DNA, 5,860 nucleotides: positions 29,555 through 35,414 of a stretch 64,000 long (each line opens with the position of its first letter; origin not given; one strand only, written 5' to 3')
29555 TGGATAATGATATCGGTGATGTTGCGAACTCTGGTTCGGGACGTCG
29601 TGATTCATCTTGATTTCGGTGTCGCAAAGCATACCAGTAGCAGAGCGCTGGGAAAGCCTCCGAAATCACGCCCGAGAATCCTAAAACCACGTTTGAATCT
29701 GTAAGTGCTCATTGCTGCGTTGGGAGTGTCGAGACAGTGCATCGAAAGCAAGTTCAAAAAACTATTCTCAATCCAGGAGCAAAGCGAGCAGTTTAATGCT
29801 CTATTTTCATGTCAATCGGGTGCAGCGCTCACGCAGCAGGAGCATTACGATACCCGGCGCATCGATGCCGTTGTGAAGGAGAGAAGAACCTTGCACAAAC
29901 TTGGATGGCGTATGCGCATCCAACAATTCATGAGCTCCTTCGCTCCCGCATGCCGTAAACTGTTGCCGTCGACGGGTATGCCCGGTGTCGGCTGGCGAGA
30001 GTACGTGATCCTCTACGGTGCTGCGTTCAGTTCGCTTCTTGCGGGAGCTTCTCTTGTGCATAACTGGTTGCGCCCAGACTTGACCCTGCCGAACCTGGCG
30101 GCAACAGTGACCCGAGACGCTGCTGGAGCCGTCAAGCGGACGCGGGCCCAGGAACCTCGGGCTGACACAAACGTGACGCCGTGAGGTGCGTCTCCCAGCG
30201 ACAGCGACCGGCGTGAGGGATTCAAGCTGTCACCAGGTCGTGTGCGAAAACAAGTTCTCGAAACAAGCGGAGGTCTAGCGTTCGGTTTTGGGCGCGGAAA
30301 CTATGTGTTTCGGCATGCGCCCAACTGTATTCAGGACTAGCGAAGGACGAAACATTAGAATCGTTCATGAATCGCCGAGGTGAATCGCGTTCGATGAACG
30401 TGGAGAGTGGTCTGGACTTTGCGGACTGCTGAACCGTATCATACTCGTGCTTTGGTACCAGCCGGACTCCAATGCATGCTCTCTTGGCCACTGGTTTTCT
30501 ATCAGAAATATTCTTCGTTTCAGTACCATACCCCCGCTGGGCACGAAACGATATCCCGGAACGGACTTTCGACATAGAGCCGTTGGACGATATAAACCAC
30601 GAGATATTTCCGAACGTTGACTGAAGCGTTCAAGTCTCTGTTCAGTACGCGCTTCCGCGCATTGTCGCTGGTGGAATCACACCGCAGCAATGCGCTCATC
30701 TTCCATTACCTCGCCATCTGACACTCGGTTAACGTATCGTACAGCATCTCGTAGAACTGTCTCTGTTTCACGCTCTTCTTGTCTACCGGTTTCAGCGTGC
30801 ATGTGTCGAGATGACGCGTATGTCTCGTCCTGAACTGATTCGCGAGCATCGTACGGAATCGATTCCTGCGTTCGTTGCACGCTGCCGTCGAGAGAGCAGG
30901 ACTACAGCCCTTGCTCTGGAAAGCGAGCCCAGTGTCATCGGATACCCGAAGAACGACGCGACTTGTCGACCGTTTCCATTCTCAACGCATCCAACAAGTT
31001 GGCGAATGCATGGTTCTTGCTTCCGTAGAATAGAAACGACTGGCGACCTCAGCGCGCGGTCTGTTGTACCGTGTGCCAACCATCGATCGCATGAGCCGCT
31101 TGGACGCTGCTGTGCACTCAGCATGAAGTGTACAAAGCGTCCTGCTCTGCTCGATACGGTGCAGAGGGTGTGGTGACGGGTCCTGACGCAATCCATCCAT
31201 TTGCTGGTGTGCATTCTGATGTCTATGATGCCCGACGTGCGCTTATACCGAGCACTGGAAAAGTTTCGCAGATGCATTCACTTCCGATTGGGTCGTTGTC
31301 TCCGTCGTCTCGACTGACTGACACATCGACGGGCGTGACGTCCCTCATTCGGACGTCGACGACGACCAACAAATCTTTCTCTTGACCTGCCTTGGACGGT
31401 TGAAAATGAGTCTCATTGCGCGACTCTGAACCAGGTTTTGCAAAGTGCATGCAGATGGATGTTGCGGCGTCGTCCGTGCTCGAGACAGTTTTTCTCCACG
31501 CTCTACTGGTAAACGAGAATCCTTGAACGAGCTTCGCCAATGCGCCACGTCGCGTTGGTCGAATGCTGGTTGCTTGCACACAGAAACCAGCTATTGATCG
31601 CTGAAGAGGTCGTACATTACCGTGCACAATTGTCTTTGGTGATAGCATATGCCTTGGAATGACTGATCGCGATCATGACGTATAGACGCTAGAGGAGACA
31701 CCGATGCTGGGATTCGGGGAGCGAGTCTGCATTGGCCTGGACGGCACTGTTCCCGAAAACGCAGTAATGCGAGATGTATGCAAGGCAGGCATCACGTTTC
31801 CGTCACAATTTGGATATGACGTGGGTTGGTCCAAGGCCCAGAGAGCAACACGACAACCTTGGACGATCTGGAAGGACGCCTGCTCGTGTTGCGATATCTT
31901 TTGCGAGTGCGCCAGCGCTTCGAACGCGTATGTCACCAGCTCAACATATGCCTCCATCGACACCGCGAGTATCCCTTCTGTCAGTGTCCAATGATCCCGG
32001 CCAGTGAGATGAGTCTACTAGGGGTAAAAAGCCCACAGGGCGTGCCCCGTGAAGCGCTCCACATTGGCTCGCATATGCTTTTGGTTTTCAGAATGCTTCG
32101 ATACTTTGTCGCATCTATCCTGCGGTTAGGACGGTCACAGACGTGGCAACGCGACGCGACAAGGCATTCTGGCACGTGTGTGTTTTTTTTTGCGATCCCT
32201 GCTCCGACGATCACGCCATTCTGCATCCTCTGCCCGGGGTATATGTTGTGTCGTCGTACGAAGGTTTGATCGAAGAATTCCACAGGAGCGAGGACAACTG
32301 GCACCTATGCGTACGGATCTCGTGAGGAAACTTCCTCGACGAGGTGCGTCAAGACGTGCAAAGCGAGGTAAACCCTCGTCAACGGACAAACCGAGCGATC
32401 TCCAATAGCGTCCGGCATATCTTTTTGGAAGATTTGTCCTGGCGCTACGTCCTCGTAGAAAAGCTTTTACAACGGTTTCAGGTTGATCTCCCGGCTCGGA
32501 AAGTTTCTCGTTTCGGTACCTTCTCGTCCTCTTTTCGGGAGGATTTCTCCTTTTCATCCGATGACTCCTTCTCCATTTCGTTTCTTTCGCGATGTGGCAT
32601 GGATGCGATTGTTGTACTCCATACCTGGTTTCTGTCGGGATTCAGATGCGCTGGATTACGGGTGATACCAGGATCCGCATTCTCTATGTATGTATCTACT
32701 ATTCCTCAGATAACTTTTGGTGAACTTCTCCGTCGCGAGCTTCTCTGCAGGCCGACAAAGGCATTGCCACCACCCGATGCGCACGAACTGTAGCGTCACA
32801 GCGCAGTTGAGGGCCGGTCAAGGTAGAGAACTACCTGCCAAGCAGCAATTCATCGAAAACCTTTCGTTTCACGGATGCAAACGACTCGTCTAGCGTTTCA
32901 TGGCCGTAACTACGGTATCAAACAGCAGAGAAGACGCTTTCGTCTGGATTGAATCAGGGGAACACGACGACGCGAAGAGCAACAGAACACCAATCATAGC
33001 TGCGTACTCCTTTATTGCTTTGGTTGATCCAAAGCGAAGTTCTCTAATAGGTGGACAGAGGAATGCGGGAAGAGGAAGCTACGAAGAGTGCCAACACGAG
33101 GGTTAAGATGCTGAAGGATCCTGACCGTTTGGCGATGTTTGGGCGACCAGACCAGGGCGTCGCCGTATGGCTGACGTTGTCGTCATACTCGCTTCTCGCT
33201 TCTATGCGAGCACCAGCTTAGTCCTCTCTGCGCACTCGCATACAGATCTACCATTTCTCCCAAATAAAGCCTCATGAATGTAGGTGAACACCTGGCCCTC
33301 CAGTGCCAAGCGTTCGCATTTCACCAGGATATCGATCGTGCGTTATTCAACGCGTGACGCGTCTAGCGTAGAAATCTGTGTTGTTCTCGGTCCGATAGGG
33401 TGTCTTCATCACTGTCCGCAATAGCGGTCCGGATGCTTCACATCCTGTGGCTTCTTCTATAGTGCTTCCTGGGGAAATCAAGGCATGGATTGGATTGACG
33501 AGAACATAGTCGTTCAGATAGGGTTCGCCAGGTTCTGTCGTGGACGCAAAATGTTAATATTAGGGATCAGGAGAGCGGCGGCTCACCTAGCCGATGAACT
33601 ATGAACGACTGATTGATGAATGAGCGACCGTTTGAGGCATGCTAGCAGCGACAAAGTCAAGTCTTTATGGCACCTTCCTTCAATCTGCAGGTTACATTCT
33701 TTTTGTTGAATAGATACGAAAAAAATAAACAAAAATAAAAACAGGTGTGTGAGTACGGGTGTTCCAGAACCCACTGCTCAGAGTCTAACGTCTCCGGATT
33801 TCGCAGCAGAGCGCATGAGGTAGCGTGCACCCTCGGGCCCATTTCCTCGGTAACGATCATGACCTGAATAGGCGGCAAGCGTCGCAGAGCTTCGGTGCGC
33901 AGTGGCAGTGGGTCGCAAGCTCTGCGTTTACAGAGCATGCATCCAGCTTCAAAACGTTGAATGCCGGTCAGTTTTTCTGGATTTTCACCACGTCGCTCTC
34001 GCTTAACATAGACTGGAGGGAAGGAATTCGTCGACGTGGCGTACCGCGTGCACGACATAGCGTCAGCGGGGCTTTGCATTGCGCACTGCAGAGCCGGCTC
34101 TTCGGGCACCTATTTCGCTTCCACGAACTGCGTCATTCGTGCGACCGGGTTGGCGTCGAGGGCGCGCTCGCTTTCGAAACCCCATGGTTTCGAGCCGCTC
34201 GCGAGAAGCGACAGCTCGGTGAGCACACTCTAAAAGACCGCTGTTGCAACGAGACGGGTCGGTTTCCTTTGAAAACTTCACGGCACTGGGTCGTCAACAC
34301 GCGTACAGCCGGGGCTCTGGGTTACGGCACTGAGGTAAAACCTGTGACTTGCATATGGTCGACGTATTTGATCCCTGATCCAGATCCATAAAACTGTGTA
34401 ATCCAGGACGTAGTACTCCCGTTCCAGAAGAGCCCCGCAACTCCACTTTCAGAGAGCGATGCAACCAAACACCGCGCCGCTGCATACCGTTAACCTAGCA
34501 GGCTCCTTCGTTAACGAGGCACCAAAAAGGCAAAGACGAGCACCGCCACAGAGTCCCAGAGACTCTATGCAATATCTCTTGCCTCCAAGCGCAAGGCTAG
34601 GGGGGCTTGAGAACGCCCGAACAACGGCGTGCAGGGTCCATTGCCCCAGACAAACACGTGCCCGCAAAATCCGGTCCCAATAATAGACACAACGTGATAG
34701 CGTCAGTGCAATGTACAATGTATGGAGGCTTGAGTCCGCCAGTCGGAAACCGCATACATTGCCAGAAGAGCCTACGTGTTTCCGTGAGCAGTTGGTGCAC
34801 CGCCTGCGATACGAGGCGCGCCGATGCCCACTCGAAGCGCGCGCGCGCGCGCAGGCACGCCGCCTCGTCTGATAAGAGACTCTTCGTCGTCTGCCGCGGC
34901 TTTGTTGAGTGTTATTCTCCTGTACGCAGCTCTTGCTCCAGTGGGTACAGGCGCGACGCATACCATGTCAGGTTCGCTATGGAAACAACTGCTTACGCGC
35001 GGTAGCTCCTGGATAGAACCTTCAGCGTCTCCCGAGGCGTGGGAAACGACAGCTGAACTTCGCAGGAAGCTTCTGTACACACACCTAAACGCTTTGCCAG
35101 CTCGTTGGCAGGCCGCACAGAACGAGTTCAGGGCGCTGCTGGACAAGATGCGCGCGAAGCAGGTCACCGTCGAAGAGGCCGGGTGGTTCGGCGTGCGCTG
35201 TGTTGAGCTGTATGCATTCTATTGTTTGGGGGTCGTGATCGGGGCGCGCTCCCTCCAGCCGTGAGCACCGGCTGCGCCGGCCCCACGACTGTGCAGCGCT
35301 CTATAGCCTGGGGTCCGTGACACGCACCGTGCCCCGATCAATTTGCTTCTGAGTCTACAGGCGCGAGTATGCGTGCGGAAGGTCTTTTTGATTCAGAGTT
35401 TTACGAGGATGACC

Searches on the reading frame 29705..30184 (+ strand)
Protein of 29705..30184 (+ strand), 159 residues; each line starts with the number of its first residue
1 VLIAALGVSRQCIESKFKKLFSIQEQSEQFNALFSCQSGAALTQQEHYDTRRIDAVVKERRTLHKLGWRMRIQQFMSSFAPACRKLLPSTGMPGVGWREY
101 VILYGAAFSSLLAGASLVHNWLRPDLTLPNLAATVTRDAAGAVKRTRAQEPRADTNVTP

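Call 93: search_protein_families(library=pfam, proteins=[window:29705-30184:+], max_evalue=0.1)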
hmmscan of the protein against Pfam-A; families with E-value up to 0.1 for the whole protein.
window:29705-30184:+ (159 aa): 2 families
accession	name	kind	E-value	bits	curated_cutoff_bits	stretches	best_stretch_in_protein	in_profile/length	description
PF14990.11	DUF4516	-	3.9e-13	49.3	27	1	94-131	4-41/46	Domain of unknown function (DUF4516)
PF13801.11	Metal_resist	-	0.072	13.7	29.2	0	40-77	76-113/125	Heavy-metal resistance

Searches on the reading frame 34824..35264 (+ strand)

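Call 93: search_protein_families(library=pfam, proteins=[window:34824-35264:+], max_evalue=0.1)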
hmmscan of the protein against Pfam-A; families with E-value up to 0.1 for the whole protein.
window:34824-35264:+ (146 aa): 1 family
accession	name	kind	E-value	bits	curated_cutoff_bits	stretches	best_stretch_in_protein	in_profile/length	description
PF04718.20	ATP-synt_G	-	1.9e-06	29.1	25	1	69-144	31-94/98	Mitochondrial ATP synthase g subunit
